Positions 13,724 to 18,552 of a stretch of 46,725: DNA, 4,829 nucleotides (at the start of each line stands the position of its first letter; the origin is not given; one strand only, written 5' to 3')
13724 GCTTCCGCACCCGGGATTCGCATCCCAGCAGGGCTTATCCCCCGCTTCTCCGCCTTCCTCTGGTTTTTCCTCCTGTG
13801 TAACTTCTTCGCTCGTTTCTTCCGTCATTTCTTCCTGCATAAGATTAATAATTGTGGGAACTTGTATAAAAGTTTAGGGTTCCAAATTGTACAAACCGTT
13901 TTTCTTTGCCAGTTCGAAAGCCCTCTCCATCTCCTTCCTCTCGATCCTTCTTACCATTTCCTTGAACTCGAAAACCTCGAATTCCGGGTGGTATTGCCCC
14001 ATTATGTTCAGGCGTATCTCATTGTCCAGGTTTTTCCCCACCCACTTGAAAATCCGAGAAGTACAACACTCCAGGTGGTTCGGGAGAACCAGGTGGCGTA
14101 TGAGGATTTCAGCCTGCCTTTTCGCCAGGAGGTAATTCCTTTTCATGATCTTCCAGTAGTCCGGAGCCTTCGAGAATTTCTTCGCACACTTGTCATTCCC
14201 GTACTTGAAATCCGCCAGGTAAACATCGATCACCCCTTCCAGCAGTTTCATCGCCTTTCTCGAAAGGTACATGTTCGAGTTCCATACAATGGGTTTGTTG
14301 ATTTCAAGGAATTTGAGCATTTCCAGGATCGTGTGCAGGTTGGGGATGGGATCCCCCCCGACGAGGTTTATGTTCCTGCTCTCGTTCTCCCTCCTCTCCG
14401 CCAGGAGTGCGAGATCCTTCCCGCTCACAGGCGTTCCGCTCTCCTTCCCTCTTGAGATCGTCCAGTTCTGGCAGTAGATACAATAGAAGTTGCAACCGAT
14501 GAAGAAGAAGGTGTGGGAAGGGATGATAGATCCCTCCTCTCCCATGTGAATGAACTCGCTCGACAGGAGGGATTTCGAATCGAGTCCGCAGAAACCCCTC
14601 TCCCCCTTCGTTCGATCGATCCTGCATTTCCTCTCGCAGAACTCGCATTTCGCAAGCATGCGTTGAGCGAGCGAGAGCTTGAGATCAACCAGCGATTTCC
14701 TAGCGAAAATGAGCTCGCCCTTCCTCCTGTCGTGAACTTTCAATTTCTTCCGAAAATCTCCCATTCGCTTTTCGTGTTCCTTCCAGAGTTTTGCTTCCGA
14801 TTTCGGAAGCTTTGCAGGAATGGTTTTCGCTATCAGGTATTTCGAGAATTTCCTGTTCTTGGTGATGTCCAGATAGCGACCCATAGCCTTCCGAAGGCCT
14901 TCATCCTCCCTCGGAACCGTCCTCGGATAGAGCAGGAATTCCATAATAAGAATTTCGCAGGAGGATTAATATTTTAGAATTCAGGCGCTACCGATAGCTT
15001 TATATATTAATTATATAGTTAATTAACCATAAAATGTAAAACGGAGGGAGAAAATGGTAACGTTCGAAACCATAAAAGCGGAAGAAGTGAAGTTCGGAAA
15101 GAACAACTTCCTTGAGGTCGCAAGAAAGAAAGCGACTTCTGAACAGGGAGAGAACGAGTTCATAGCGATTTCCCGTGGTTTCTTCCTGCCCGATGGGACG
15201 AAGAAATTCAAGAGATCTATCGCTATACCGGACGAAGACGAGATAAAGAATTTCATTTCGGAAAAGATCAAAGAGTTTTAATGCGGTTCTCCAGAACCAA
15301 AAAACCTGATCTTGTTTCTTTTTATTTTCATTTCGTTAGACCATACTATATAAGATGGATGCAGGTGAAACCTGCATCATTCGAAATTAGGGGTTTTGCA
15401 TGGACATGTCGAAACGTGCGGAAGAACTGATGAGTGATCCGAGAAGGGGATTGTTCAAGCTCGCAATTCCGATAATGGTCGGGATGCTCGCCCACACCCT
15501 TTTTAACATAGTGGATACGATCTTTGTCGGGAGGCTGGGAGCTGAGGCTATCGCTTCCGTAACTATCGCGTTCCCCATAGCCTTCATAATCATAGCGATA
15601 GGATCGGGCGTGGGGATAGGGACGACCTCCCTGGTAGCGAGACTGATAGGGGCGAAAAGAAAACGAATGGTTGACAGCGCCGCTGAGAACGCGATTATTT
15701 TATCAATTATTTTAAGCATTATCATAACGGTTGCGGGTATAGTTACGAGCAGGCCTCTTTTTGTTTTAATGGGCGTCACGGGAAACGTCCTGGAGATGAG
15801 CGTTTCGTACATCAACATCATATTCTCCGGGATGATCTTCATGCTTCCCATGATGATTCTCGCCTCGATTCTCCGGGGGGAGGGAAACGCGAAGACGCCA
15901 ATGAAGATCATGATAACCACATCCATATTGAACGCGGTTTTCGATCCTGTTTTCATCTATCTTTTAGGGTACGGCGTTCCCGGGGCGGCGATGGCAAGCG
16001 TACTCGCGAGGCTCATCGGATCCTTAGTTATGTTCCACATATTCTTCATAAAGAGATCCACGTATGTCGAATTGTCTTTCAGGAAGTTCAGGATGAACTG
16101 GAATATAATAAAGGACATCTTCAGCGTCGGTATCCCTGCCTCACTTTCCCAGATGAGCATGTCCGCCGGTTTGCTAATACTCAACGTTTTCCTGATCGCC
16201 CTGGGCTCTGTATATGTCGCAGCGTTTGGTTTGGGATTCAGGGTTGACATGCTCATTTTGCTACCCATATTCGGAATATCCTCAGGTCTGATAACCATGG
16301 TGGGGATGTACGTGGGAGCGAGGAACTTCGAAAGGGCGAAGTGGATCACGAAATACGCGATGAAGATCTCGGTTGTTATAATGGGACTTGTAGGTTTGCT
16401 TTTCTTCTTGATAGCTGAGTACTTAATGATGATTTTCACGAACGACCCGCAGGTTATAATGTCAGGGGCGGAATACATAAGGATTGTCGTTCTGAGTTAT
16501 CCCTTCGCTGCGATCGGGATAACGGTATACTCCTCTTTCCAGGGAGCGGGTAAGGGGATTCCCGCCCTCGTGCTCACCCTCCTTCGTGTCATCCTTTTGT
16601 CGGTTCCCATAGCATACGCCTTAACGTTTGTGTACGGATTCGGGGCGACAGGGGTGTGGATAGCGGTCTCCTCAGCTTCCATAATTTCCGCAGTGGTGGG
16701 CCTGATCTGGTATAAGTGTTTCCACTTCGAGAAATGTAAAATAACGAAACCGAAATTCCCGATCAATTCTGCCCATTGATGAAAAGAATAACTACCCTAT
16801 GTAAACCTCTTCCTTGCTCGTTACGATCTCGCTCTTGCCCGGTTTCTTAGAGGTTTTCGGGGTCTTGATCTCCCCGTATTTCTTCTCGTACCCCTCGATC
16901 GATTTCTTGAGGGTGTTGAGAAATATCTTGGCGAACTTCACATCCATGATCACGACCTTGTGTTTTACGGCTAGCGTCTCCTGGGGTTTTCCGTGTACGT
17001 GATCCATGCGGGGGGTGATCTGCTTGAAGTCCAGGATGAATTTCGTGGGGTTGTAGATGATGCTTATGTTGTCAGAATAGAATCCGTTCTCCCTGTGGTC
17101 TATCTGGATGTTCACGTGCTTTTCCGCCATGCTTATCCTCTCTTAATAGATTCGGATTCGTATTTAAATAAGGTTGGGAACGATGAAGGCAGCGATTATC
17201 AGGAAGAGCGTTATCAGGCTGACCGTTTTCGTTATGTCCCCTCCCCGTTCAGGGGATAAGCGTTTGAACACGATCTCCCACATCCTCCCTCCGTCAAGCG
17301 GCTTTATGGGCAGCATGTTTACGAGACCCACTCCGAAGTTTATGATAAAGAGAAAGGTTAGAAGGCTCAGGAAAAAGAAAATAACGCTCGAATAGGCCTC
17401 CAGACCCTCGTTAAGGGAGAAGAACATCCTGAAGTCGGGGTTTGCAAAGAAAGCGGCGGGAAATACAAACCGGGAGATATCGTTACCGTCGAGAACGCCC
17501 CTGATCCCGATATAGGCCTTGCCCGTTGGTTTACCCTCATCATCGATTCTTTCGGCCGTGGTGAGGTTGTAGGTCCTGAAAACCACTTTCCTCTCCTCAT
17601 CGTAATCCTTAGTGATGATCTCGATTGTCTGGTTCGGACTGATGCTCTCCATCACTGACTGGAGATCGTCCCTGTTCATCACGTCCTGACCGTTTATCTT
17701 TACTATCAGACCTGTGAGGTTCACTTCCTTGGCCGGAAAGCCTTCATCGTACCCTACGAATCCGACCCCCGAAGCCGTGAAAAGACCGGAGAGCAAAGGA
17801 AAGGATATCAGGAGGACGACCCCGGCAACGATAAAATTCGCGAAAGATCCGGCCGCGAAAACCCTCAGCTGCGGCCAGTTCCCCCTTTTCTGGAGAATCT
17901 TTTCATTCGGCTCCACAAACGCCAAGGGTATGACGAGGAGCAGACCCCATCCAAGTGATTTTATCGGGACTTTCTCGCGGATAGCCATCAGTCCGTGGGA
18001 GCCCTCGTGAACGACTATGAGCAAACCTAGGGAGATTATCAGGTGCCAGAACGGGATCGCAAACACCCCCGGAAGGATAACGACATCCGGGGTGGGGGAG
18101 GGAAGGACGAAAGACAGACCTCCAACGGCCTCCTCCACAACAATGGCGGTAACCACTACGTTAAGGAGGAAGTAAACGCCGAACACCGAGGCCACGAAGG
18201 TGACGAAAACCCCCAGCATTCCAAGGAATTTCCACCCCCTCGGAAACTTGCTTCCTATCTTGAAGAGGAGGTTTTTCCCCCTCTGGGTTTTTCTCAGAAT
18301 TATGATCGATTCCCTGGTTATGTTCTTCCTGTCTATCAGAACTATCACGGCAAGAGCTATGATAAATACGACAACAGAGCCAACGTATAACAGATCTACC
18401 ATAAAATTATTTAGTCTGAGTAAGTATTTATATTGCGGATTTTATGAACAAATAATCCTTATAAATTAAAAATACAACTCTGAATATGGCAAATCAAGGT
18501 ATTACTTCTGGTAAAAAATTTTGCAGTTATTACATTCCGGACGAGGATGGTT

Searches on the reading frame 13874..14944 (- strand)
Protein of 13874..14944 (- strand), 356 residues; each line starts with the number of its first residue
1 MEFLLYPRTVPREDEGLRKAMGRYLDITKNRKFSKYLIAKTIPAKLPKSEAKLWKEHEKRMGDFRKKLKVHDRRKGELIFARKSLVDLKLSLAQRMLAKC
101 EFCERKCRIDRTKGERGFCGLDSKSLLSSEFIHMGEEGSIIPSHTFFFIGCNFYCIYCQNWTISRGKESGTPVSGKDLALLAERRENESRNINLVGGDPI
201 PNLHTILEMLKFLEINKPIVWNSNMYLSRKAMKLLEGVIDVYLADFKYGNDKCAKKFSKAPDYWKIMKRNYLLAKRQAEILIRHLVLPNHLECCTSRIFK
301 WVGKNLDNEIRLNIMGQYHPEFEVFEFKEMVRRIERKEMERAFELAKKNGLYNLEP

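Call 89: search_protein_families(library=pfam, proteins=[window:13874-14944:-], max_evalue=0.00001)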
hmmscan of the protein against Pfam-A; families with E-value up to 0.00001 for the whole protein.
window:13874-14944:- (356 aa): 2 families
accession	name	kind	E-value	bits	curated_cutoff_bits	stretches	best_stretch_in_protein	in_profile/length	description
PF04055.27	Radical_SAM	-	2.2e-14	54.4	29.5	1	148-293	4-157/166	Radical SAM superfamily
PF13353.11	Fer4_12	-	6.7e-08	33.4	22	1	145-251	9-120/137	4Fe-4S single cluster domain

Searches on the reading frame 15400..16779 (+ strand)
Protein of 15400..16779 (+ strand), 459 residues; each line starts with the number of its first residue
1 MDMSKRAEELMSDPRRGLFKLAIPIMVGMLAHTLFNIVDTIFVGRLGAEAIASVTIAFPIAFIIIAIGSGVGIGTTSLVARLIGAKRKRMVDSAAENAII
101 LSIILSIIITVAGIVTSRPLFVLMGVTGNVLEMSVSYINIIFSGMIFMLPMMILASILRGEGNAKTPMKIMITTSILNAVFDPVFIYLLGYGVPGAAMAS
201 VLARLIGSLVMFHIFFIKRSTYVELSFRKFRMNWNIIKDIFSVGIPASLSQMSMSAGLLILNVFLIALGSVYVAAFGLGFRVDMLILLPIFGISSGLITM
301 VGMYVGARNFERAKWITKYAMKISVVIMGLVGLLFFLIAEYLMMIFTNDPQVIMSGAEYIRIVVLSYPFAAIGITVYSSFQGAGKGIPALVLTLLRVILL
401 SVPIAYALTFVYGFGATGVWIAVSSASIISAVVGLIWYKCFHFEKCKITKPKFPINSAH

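Call 89: search_protein_families(library=pfam, proteins=[window:15400-16779:+], max_evalue=0.00001)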
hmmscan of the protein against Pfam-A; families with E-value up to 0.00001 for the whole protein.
window:15400-16779:+ (459 aa): 2 families
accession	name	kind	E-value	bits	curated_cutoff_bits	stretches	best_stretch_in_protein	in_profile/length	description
PF01554.23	MatE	-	9.7e-64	214.3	24.9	2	24-184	1-161/161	MatE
PF01943.22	Polysacc_synt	-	1.3e-06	28.5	28.2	0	46-293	30-261/274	Polysaccharide biosynthesis protein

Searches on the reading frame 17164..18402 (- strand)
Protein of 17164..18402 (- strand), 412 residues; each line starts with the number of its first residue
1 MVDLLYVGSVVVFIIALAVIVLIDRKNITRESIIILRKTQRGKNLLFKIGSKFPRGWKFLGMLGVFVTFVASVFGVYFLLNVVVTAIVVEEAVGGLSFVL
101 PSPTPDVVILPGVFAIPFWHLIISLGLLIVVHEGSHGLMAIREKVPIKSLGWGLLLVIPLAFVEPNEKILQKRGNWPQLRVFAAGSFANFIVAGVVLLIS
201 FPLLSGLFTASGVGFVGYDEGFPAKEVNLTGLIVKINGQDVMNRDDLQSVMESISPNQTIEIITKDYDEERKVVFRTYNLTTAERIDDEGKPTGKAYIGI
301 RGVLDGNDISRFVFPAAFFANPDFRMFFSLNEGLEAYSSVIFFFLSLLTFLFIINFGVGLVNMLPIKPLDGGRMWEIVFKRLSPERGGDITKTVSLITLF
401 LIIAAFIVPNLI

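Call 89: search_protein_families(library=pfam, proteins=[window:17164-18402:-], max_evalue=0.00001)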
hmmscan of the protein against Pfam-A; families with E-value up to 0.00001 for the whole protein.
window:17164-18402:- (412 aa): 1 family
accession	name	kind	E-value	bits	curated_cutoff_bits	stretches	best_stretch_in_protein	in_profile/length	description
PF02163.28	Peptidase_M50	-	4.5e-22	78.9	27.2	1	121-401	2-220/221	Peptidase family M50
